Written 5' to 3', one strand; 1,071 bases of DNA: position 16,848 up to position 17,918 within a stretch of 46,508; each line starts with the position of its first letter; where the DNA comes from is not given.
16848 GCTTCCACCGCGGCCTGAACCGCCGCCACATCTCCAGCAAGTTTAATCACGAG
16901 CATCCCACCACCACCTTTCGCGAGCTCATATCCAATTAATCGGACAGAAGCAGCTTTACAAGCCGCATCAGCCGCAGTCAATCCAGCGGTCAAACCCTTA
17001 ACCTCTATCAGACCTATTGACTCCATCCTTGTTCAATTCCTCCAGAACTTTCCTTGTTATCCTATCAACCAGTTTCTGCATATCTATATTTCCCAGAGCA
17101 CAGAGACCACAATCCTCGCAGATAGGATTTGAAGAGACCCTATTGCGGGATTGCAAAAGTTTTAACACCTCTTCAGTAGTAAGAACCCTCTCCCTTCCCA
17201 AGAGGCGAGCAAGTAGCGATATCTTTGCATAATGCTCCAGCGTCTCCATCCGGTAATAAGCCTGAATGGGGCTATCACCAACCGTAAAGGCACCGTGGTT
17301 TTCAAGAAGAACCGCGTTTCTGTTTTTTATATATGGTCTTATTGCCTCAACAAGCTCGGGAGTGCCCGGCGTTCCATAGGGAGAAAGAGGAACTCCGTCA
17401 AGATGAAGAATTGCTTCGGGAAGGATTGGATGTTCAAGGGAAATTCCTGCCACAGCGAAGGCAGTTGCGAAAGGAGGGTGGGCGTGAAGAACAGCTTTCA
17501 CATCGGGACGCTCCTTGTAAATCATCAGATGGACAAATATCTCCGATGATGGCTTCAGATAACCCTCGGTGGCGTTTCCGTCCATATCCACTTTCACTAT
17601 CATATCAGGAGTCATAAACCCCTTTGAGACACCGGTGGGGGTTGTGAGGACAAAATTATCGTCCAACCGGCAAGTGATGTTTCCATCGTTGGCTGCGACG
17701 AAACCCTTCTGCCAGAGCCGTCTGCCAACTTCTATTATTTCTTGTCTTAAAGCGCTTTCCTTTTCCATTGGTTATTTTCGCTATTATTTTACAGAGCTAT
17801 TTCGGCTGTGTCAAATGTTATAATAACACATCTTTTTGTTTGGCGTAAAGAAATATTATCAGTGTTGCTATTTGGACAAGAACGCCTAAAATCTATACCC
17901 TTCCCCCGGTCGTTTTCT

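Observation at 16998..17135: Aldolase C-terminal extension carries a CxxCxxC triad immediately before the encapsulation helix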

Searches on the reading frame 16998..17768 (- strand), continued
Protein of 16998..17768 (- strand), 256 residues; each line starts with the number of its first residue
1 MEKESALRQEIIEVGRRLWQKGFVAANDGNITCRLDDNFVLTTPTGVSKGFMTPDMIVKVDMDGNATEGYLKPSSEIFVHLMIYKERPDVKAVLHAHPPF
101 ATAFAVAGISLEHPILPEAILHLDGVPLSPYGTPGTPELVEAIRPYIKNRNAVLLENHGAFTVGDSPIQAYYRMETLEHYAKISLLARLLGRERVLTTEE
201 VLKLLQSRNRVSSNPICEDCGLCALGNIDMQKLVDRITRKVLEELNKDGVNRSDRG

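Call 45: search_solved_structures(query=window:16998-17768:-, max_evalue=0.00001, show_alignments=2)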
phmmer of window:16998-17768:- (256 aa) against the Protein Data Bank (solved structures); distinct sequences matched with E-value up to 0.00001: 45.
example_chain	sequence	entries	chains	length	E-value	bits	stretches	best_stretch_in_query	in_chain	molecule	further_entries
6vop_A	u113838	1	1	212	1.6e-28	103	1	4-201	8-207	Aldolase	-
6voq_A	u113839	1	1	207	4.2e-26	95.1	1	4-204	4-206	Aldolase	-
4c24_A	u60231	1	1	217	9.9e-26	93.8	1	5-205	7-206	L-FUCULOSE PHOSPHATE ALDOLASE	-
4c25_A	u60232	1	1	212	1.1e-25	93.7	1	5-204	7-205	L-FUCULOSE PHOSPHATE ALDOLASE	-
6btd_A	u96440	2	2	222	1.7e-25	93.1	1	8-204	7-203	Fuculose phosphate aldolase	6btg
1dzw_P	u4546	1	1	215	1.4e-22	83.5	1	5-206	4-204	L-fuculose phosphate aldolase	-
1dzz_P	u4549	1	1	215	3.5e-22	82.2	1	5-206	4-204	L-fuculose phosphate aldolase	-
1dzv_P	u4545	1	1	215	3.5e-22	82.2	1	5-206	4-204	L-fuculose phosphate aldolase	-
1dzy_P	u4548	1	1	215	3.5e-22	82.2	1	5-206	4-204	L-FUCULOSE-1-PHOSPHATE ALDOLASE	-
1fua_A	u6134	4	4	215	3.6e-22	82.2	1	5-206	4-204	L-FUCULOSE-1-PHOSPHATE ALDOLASE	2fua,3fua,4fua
1dzx_P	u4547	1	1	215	3.6e-22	82.2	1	5-206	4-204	L-fuculose phosphate aldolase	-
1dzu_P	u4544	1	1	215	6.6e-22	81.3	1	5-206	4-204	L-fuculose phosphate aldolase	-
1e48_P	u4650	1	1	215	8.8e-22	80.9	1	5-206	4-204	L-FUCULOSE 1-PHOSPHATE ALDOLASE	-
1e47_P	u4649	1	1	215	9.1e-22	80.9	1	5-206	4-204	L-FUCULOSE 1-PHOSPHATE ALDOLASE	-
2irp_A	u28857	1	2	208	1.2e-21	80.5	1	5-182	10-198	Putative aldolase class 2 protein aq_1979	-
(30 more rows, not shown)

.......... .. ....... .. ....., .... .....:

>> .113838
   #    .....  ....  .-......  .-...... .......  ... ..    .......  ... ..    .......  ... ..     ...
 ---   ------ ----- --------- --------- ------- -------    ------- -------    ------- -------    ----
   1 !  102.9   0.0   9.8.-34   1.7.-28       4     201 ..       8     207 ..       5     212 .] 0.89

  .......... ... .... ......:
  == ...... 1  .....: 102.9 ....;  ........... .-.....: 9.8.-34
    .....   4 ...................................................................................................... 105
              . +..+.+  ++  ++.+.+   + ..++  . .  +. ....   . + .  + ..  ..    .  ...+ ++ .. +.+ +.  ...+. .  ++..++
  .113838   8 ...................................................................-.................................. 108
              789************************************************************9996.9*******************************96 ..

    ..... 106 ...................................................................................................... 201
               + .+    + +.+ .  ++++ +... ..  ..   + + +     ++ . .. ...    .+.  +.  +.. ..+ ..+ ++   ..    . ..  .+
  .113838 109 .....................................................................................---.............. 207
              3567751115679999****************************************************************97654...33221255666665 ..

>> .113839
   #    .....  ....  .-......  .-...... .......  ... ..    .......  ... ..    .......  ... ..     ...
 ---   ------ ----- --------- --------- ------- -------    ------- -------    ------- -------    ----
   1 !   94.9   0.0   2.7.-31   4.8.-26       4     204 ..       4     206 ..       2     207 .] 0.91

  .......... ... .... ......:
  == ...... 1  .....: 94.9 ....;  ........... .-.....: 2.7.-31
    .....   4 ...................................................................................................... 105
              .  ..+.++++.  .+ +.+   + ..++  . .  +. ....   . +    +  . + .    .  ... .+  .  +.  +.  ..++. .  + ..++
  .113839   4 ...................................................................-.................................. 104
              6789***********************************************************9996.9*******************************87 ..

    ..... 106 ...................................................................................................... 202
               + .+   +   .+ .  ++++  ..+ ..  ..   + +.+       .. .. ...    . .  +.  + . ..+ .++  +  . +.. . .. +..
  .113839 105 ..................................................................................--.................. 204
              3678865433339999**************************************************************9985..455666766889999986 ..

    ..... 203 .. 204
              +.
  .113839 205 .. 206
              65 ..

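Call 58: search_protein_families(library=pfam, proteins=[L006:12000-12815:+, L006:12422-13258:+, L006:13189-13971:+, L006:13392-14666:+, L006:14680-15384:+, L006:15083-15886:+, L006:15920-16864:+, L006:8469-9179:+], max_evalue=0.001)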
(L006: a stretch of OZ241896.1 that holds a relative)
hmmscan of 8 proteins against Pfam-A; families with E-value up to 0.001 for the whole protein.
L006:12000-12815:+ (271 aa): 2 families
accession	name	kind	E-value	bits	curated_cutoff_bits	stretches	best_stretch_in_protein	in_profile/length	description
PF00730.31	HhH-GPD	-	3.7e-25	88.8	26.2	1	83-218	1-107/108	HhH-GPD superfamily base excision DNA repair protein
PF00633.29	HHH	-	1.7e-09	37.5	24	1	148-175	1-28/30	Helix-hairpin-helix motif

L006:12422-13258:+ (278 aa): 2 families
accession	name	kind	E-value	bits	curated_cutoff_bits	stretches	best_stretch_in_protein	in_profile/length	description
PF07798.16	CCDC90-like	-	2.5e-08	34.4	33.5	2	157-237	2-88/175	Coiled-coil domain-containing protein 90-like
PF01442.23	Apolipoprotein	-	7.1e-06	26.3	90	1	194-253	43-102/190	Apolipoprotein A1/A4/E domain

L006:13189-13971:+ (260 aa): 1 family
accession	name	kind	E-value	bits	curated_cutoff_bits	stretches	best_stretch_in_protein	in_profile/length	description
PF04055.27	Radical_SAM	-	4.3e-11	43.7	29.5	1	75-148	5-88/166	Radical SAM superfamily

L006:13392-14666:+ (424 aa): 2 families
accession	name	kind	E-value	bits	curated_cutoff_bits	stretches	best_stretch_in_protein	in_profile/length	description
PF06508.19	QueC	-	2.1e-69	233.7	22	1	201-413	1-209/210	Queuosine biosynthesis protein QueC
PF00733.27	Asn_synthase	-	5e-09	36.7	21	1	199-261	17-79/354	Asparagine synthase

L006:14680-15384:+ (234 aa): 0 families

L006:15083-15886:+ (267 aa): 0 families

L006:15920-16864:+ (314 aa): 0 families

L006:8469-9179:+ (236 aa): 1 family
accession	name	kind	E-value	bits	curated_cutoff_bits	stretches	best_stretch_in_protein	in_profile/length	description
PF03740.19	PdxJ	-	3.1e-92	308.4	24.5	1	2-233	1-233/234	Pyridoxal phosphate biosynthesis protein PdxJ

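Call 59: predict_structure(alignment_id=A2)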
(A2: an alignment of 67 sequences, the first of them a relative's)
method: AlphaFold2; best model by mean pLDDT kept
length: 258 residues; sequences in the alignment: 67
mean_pLDDT: 88.5   pTM: 0.79
mean pLDDT of the five models: 88.5, 87.9, 87.7, 86.8, 84.4
residues with pLDDT >= 90: 183; 70-90: 46; 50-70: 10; < 50: 19
segments of 3 or more residues with pLDDT < 50: 218-236
pLDDT, mean of each block of 10 residues (from residue 1): 92 98 85 97 95 97 97 95 96 97 97 90 89 90 93 94 97 97 96 92 87 60 44 50 86 88
secondary structure, 60 per line:
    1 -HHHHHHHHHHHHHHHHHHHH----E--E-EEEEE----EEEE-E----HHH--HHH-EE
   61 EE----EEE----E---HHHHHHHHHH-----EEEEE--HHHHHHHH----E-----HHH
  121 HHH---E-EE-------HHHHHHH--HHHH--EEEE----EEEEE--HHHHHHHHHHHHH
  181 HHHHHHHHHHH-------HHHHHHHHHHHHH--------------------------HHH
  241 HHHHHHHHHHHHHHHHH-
elements in order: H2-21 E31-35 E40-43 E59-62 E67-69 H78-87 E93-97 H100-107 H118-123 H138-144 H147-150 E153-156 E161-165 H168-191 H199-211 H238-257

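Call 65: find_encoding_contigs(protein=P0013, flank=10000, max_places=1)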
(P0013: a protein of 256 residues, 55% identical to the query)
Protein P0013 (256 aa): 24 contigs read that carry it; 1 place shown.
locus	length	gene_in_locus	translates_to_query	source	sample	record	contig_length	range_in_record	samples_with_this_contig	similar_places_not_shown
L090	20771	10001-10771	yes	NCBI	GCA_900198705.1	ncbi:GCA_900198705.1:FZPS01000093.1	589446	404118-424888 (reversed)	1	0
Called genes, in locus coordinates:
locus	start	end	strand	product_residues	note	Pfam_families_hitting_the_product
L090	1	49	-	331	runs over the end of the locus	PF02826:2-Hacid_dh_C, PF03446:NAD_binding_2 (weak), PF03807:F420_oxidored, PF07991:KARI_N, PF01450:KARI_C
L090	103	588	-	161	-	PF01842:ACT, PF22629:ACT_AHAS_ss, PF13710:ACT_5, PF10369:ALS_ss_C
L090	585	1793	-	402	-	PF00205:TPP_enzyme_M, PF02775:TPP_enzyme_C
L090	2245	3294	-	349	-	PF01855:POR_N, PF02780:Transketolase_C (weak), PF17147:PFOR_II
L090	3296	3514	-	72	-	PF12797:Fer4_2 (weak), PF12837:Fer4_6 (faint), PF13237:Fer4_10 (weak), PF14697:Fer4_21 (faint), PF25160:LdpA_Fe-S-bd (faint), PF00037:Fer4 (weak), PF12838:Fer4_7, PF13187:Fer4_9 (weak), +2 more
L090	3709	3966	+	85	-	PF10942:DUF2619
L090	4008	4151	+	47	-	-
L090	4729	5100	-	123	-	PF07963:N_methyl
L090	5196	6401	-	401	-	PF28597:T2SSF_N, PF00482:T2SSF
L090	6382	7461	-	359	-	PF00437:T2SSE, PF25199:nSTAND_NTPase5 (faint), PF13401:AAA_22 (faint)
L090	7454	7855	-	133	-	PF00437:T2SSE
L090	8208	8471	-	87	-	PF02901:PFL-like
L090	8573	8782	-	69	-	-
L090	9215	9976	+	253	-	PF08220:HTH_DeoR, PF08279:HTH_11, PF00455:DeoRC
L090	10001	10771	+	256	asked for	PF00596:Aldolase_II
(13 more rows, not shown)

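Call 66: find_encoding_contigs(protein=P0044, flank=10000, max_places=1)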
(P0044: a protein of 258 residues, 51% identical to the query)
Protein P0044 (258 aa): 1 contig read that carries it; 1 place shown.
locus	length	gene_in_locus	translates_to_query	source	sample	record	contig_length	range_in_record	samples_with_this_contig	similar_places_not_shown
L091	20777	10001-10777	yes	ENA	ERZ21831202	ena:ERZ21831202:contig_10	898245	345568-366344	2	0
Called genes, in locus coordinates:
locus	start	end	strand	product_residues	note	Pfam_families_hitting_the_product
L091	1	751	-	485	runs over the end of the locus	PF00149:Metallophos, PF18962:Por_Secre_tail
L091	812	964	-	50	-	-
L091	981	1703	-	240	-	-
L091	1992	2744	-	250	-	PF11249:DUF3047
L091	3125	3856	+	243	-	PF06130:PTAC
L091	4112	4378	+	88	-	PF00936:BMC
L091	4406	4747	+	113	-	PF00936:BMC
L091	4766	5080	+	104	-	PF03319:EutN_CcmL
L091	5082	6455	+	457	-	PF01512:Complex1_51K, PF10531:SLBB, PF13534:Fer4_17 (weak), PF13375:RnfC_N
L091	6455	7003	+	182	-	PF00936:BMC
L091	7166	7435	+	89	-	PF03319:EutN_CcmL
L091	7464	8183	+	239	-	PF02502:LacAB_rpiB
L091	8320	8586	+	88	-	PF03319:EutN_CcmL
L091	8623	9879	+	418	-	PF00871:Acetate_kinase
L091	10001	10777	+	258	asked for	PF00596:Aldolase_II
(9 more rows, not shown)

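Call 67: find_encoding_contigs(protein=P0036, flank=10000, max_places=1)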
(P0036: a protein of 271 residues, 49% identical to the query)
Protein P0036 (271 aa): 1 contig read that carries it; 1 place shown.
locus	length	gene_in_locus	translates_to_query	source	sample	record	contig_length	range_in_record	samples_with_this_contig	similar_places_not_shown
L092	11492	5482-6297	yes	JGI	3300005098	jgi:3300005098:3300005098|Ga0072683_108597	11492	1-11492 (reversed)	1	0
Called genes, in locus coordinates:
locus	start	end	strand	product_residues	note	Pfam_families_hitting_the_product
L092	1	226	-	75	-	?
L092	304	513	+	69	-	PF01192:RNA_pol_Rpb6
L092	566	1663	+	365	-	PF00226:DnaJ, PF01556:DnaJ_C, PF27659:CHP02642 (faint), PF00684:DnaJ_CXXCXGXG, PF15777:Anti-TRAP (faint)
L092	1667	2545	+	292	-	PF06325:PrmA, PF05175:MTS, PF13847:Methyltransf_31 (weak), PF08241:Methyltransf_11 (weak), PF13649:Methyltransf_25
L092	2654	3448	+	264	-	PF01261:AP_endonuc_2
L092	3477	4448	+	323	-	PF01408:GFO_IDH_MocA, PF02894:GFO_IDH_MocA_C, PF22725:GFO_IDH_MocA_C3, PF08635:ox_reductase_C (faint)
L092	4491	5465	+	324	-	PF01408:GFO_IDH_MocA, PF03807:F420_oxidored (faint), PF08635:ox_reductase_C (weak), PF02894:GFO_IDH_MocA_C, PF22725:GFO_IDH_MocA_C3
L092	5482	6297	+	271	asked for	PF00596:Aldolase_II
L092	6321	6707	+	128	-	PF00936:BMC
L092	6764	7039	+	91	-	PF00936:BMC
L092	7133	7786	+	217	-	PF06130:PTAC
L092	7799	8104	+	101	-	PF03319:EutN_CcmL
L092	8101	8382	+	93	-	PF03319:EutN_CcmL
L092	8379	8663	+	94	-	PF03319:EutN_CcmL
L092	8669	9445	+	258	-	-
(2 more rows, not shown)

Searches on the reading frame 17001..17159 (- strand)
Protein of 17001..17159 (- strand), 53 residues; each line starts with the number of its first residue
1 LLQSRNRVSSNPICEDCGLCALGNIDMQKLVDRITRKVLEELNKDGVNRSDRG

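Call 50: search_protein_families(library=pfam, proteins=[window:17001-17159:-], max_evalue=10)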
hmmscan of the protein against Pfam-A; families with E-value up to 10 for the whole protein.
seq(53 aa): 1 family
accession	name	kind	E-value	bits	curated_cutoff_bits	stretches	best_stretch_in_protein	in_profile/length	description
PF10589.14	NADH_4Fe-4S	-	0.0091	16.3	23.5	1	11-40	12-41/85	NADH-ubiquinone oxidoreductase-F iron-sulfur binding region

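Call 63: search_solved_structures(query=window:17001-17159:-, max_evalue=10, show_alignments=3)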
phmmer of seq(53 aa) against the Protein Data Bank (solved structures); distinct sequences matched with E-value up to 10: 3.
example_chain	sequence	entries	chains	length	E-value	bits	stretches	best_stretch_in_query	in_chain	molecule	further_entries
8x4k_A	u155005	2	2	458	0.69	13.7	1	6-37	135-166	Subversion of eukaryotic traffic protein A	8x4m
8x4j_A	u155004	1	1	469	0.72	13.6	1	6-37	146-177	Subversion of eukaryotic traffic protein A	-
7m4n_A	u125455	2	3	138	7.8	10.4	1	12-48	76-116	E3 ubiquitin-protein ligase RNF216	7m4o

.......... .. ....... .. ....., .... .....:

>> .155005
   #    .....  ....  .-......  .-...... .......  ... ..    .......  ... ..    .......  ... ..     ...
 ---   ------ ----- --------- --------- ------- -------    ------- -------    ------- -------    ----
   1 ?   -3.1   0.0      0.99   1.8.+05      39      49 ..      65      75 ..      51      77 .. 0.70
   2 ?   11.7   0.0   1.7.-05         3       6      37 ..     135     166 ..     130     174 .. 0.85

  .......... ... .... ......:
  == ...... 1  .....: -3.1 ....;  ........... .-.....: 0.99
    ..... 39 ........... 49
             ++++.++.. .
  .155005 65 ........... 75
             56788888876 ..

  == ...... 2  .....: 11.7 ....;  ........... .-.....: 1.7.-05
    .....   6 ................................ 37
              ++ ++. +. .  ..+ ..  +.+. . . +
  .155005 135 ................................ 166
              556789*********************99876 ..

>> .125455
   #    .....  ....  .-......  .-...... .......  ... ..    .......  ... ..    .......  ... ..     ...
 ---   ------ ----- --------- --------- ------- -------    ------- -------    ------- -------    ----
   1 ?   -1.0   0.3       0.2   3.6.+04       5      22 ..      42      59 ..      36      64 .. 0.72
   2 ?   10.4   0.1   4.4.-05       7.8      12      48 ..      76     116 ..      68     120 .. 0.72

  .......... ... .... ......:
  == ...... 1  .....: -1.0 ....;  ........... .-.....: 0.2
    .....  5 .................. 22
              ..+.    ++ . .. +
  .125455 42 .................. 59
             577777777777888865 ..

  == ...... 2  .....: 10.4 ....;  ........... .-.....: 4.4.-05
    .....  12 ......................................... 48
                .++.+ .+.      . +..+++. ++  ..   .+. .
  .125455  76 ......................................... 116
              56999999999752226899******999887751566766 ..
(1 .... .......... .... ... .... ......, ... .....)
